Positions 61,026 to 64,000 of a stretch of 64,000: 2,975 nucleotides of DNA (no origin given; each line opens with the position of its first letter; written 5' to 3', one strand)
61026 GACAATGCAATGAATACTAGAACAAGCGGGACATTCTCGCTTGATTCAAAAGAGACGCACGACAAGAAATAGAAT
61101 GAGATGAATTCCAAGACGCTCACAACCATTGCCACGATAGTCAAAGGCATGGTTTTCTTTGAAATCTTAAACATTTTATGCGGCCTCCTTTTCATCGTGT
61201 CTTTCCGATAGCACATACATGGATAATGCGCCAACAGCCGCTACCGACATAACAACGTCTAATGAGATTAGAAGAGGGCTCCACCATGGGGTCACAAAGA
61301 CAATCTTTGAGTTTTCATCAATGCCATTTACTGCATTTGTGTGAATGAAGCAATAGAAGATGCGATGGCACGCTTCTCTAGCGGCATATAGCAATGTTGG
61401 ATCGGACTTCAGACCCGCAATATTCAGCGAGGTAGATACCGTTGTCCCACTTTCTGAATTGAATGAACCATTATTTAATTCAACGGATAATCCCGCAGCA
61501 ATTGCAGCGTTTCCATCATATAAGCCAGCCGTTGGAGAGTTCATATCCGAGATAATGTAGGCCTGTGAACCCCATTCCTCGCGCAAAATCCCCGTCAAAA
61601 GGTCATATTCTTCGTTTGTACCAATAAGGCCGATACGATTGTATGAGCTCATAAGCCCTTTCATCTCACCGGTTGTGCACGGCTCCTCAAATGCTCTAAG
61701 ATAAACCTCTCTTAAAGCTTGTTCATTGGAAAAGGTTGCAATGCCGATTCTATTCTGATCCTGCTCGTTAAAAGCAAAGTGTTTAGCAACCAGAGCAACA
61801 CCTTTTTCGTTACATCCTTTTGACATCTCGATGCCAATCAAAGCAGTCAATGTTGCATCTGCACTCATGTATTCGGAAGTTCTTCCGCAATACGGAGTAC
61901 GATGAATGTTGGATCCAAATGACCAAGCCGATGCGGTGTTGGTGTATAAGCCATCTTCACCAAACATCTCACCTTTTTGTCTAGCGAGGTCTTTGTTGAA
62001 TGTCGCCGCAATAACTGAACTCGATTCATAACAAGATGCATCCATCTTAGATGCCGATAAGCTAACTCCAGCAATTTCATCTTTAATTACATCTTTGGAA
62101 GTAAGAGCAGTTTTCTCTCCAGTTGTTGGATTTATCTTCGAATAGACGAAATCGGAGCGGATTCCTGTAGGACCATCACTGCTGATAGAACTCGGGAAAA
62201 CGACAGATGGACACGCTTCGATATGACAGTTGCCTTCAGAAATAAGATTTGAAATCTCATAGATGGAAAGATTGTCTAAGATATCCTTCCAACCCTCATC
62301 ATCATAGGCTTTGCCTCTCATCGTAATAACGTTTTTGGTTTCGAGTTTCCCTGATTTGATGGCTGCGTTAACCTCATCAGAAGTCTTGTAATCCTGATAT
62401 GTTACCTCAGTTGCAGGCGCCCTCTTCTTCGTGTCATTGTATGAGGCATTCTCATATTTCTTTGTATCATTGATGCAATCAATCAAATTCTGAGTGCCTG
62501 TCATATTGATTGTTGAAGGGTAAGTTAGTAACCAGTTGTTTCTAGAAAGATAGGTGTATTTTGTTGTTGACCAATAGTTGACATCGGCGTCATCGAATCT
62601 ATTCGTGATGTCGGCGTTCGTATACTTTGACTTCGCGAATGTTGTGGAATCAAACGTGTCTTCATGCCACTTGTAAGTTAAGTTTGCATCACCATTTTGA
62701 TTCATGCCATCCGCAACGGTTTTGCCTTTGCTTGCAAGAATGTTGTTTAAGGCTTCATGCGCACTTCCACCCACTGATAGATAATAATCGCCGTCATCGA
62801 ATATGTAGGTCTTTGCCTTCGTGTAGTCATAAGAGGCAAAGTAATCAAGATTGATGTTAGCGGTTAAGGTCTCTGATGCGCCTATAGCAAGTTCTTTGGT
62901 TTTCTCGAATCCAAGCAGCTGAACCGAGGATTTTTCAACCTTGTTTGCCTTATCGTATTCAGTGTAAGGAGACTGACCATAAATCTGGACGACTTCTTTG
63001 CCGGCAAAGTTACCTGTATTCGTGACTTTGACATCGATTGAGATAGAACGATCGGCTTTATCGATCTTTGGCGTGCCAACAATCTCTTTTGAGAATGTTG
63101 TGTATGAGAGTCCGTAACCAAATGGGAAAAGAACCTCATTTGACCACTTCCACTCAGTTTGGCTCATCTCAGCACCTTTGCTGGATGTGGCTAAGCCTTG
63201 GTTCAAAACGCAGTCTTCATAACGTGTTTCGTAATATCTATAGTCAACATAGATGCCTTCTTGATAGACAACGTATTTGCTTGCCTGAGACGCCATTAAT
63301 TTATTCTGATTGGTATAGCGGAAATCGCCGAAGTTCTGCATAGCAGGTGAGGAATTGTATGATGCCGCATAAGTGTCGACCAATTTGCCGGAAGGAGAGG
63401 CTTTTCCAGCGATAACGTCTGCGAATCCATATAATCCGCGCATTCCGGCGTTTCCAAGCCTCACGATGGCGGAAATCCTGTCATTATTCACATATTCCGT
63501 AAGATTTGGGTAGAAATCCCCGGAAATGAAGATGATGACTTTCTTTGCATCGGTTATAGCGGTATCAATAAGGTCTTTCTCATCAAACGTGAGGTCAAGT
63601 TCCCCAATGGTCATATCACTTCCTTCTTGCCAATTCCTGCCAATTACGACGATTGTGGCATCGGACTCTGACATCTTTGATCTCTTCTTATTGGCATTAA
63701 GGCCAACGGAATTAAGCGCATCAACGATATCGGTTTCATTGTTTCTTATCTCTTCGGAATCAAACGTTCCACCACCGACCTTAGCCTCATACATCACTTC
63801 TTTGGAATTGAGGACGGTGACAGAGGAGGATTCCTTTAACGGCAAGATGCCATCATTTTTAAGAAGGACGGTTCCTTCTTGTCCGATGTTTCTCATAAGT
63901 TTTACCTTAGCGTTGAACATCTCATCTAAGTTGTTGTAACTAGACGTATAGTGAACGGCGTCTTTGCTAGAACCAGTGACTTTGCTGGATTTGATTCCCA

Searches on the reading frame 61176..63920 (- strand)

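Call 9: search_protein_families(library=ncbifam, proteins=[window:61176-63920:-])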
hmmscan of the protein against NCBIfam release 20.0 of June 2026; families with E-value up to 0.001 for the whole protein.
window:61176-63920:- (914 aa): 7 families
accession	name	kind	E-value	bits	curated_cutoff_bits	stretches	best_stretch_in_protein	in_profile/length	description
NF041610.1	alph_arabinopyran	equivalog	1.6e-64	218.4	1300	3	624-817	54-243/738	exo-alpha-(1->6)-L-arabinopyranosidase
NF052330.1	BetGlucosiCelf0468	equivalog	2.5e-43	148.4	1300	2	616-795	40-225/817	beta-d-glucosidase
NF052329.1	XyloArabinsidase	equivalog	4.2e-41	140.8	1050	2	262-391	603-723/750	beta-xylosidase/alpha-l-arabinosidase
NF041776.1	xylosidase_Xyl3A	equivalog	2.6e-32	111.7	1250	2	252-389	708-838/846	xylan 1,4-beta-xylosidase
NF041579.1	betaxyl_Flavo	equivalog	1.2e-26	93.2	1350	3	258-389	581-705/716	beta-xylosidase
NF052331.1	Bet13-16Glucosase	equivalog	2.7e-22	78.7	1330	3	261-389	619-739/750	exo-beta-d-1,3/1,6-glucosidase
NF011678.0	PRK15098.1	equivalog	4.2e-22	78.4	666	2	257-384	632-751/765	beta-glucosidase BglX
